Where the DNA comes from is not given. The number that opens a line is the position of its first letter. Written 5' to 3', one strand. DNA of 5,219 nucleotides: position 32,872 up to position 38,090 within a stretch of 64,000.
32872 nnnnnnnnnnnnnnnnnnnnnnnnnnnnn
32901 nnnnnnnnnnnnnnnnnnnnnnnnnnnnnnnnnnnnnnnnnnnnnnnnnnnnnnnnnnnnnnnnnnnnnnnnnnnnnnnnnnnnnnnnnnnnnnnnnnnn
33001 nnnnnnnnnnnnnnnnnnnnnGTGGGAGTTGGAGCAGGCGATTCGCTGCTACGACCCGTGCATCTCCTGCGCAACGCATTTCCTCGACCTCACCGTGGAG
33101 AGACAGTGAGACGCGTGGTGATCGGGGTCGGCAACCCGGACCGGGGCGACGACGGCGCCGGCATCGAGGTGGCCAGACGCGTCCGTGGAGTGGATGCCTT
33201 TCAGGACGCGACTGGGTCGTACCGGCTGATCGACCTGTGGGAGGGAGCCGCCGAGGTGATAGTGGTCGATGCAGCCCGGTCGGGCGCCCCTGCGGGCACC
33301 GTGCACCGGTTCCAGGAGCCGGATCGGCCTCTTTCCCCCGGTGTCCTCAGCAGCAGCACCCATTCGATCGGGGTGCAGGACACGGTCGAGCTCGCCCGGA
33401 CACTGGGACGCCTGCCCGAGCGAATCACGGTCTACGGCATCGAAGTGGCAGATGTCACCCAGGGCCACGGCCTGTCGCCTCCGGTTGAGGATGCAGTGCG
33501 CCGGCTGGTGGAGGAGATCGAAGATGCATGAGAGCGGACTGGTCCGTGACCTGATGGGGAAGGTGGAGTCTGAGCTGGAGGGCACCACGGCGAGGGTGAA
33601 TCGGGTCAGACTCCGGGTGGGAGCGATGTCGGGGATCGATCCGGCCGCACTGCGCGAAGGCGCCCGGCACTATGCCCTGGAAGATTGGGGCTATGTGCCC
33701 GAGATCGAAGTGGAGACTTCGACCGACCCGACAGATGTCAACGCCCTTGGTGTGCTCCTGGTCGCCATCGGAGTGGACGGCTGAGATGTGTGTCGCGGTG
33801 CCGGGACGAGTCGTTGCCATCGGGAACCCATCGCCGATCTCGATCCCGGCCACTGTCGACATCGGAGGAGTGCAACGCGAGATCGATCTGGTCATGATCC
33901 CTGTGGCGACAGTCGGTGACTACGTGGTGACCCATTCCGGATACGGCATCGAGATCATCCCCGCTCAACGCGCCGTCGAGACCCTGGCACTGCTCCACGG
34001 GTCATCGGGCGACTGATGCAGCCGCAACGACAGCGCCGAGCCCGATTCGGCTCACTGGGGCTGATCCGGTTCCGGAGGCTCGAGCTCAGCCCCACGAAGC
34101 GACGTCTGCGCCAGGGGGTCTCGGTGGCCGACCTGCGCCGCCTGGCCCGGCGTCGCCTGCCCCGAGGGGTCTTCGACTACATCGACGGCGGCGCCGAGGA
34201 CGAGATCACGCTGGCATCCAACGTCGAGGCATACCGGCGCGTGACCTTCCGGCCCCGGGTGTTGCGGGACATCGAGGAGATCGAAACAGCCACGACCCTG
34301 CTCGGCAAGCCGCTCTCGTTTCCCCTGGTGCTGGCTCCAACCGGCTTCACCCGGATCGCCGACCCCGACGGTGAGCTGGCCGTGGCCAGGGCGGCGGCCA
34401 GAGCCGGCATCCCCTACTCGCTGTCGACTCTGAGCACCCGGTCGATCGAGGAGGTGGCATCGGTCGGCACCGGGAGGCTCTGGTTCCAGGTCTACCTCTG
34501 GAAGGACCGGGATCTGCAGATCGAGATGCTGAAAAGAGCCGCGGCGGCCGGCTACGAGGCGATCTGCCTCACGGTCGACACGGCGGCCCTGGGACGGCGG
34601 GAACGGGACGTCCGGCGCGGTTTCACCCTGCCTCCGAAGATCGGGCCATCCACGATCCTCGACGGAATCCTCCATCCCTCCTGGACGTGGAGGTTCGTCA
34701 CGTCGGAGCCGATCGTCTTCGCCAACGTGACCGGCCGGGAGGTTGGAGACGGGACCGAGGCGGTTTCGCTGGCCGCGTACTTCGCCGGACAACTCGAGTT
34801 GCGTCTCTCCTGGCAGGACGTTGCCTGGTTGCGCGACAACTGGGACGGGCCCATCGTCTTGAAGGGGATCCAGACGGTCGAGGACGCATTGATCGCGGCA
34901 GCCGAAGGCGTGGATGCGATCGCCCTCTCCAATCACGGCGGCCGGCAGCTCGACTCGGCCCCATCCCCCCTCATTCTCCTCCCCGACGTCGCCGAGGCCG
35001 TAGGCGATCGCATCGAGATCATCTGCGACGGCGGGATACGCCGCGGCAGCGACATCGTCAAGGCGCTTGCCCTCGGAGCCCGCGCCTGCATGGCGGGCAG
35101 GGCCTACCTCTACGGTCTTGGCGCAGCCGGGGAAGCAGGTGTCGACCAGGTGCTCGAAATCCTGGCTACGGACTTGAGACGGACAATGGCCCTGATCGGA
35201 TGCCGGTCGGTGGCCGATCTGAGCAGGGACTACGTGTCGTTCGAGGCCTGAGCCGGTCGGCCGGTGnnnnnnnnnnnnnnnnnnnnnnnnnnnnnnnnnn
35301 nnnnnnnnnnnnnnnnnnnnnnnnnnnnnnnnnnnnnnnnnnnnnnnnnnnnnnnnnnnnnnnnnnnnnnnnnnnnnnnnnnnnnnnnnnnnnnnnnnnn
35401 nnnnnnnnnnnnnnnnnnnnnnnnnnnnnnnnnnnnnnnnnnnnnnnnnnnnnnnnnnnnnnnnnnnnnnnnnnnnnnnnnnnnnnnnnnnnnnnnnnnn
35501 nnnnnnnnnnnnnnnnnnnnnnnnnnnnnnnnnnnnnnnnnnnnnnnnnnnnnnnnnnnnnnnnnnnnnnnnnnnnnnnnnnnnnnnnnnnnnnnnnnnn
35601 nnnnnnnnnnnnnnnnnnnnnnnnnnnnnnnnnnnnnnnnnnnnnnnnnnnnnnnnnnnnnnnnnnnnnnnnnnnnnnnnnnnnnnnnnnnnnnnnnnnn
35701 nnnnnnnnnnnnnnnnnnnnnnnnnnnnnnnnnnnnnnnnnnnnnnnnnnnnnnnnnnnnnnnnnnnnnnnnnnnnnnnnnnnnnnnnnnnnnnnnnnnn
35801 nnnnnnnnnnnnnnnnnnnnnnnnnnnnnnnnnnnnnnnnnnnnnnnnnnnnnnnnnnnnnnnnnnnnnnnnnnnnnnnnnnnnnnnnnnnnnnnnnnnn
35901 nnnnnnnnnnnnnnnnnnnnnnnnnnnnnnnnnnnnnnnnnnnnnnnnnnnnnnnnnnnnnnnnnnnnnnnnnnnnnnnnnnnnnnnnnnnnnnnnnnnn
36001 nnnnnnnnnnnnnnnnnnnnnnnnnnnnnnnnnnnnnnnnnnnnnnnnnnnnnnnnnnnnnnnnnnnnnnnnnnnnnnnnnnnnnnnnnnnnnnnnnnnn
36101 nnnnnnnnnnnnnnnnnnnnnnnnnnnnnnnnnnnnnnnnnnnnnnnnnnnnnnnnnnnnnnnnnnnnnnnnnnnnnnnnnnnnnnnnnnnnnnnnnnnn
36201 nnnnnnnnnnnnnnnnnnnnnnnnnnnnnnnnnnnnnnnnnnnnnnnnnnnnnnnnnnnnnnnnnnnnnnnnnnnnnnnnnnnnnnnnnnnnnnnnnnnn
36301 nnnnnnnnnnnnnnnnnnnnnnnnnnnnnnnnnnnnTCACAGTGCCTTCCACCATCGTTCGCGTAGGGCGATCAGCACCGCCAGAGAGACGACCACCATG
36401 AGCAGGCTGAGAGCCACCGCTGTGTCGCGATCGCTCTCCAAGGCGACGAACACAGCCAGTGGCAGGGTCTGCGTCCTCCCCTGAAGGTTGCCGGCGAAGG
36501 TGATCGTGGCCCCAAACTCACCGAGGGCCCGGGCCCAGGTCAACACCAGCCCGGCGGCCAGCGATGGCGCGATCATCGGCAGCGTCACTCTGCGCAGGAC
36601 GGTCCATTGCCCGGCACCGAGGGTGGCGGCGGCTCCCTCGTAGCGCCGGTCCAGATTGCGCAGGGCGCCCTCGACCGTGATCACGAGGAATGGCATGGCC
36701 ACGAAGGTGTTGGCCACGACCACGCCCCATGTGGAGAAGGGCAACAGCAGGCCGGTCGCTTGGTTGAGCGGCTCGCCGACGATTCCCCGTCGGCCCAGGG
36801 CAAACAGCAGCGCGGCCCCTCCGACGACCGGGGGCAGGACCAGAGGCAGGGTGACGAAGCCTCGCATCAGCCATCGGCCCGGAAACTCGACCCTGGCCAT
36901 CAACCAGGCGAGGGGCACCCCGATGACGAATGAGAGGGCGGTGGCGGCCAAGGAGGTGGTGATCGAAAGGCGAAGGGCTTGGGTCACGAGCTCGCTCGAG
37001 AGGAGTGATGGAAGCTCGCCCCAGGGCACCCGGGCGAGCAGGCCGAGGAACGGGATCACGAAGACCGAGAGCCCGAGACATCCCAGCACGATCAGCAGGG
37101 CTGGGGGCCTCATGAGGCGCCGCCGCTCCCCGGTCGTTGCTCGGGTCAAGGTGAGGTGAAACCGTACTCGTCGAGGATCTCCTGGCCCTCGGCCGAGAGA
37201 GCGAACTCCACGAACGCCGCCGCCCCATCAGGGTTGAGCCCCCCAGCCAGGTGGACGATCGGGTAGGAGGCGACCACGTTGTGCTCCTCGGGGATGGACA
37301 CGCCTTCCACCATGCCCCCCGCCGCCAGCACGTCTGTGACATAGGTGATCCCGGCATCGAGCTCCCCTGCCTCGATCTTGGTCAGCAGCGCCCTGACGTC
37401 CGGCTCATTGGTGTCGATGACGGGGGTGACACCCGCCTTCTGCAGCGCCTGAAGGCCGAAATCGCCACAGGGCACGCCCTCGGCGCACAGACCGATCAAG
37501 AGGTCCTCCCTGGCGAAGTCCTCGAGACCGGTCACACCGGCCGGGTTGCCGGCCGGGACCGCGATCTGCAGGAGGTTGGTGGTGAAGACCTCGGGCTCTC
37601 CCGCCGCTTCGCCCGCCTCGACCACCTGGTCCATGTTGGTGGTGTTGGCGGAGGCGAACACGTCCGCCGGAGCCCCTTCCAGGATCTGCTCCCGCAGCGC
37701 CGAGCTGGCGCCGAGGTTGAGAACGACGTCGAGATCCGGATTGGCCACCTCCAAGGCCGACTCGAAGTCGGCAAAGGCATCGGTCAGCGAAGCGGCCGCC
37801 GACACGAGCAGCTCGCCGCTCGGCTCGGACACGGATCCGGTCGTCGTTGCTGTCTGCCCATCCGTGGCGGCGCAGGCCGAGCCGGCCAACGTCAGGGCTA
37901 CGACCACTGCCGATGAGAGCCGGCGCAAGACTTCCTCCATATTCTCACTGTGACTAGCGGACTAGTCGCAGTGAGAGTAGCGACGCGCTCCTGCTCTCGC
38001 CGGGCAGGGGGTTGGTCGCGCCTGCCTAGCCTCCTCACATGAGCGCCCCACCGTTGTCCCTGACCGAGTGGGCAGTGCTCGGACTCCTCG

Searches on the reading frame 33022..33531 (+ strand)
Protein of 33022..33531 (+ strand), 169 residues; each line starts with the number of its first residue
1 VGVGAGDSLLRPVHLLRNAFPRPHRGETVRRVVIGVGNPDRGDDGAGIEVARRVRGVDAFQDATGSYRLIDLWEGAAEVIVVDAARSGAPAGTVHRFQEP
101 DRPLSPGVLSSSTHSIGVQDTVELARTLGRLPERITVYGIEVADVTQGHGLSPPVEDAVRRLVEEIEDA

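Call 58: search_protein_families(library=pfam, proteins=[window:33022-33531:+], max_evalue=0.001)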
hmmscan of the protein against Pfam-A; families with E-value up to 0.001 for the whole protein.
window:33022-33531:+ (169 aa): 1 family
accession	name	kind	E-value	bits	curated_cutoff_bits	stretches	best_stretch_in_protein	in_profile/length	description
PF01750.23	HycI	-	8.8e-16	58.4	23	1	64-168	24-129/130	Hydrogenase maturation protease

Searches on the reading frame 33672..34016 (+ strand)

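Call 25: search_protein_families(library=pfam, proteins=[window:33672-34016:+], max_evalue=0.0001)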
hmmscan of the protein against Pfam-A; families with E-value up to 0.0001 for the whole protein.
window:33672-34016:+ (114 aa): 1 family
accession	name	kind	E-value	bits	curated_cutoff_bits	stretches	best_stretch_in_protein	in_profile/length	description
PF01455.23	HupF_HypC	-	4.2e-19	68.9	28.5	1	39-108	1-65/65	HupF/HypC family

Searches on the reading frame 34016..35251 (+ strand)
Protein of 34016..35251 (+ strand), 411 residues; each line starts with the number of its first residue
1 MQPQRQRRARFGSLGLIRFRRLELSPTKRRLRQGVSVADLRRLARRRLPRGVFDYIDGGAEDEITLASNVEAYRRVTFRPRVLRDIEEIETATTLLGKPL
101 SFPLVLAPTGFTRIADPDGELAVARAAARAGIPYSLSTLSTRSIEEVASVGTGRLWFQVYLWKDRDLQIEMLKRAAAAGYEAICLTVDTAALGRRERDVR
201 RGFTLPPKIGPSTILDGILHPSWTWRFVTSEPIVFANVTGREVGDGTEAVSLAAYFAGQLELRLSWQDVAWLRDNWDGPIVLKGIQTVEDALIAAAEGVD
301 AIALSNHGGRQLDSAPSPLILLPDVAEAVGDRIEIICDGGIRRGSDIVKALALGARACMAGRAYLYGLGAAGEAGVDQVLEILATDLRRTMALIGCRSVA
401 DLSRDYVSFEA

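Call 25: search_protein_families(library=pfam, proteins=[window:34016-35251:+], max_evalue=0.0001)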
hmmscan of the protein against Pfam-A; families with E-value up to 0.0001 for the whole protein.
window:34016-35251:+ (411 aa): 4 families
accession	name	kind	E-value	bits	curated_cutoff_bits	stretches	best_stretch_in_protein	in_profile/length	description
PF01070.24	FMN_dh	-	2.9e-144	480.8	24.9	1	44-407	1-348/350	FMN-dependent dehydrogenase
PF00478.31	IMPDH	-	1.3e-08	34.7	25.6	1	331-363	206-238/345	IMP dehydrogenase / GMP reductase domain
PF03060.21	NMO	-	8.1e-07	29.2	28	1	279-366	137-227/331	Nitronate monooxygenase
PF01645.23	Glu_synthase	-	2e-05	24.4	20.4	1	327-369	270-312/369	Conserved region in glutamate synthase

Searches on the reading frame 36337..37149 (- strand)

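Call 25: search_protein_families(library=pfam, proteins=[window:36337-37149:-], max_evalue=0.0001)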
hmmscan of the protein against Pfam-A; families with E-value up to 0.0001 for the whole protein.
window:36337-37149:- (270 aa): 1 family
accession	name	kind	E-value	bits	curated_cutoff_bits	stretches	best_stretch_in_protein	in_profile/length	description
PF00528.27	BPD_transp_1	-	3.3e-18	66.5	26.4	1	77-260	1-173/184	Binding-protein-dependent transport system inner membrane component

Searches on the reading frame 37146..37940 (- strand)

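Call 25: search_protein_families(library=pfam, proteins=[window:37146-37940:-], max_evalue=0.0001)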
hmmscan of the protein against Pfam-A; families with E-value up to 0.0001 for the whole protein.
window:37146-37940:- (264 aa): 2 families
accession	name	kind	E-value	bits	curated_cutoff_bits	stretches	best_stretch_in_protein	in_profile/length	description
PF13531.11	SBP_bac_11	-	8.7e-44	150.4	25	1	44-262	1-227/227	Bacterial extracellular solute-binding protein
PF01547.30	SBP_bac_1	-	1e-13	52.4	26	1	50-254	2-307/307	Bacterial extracellular solute-binding protein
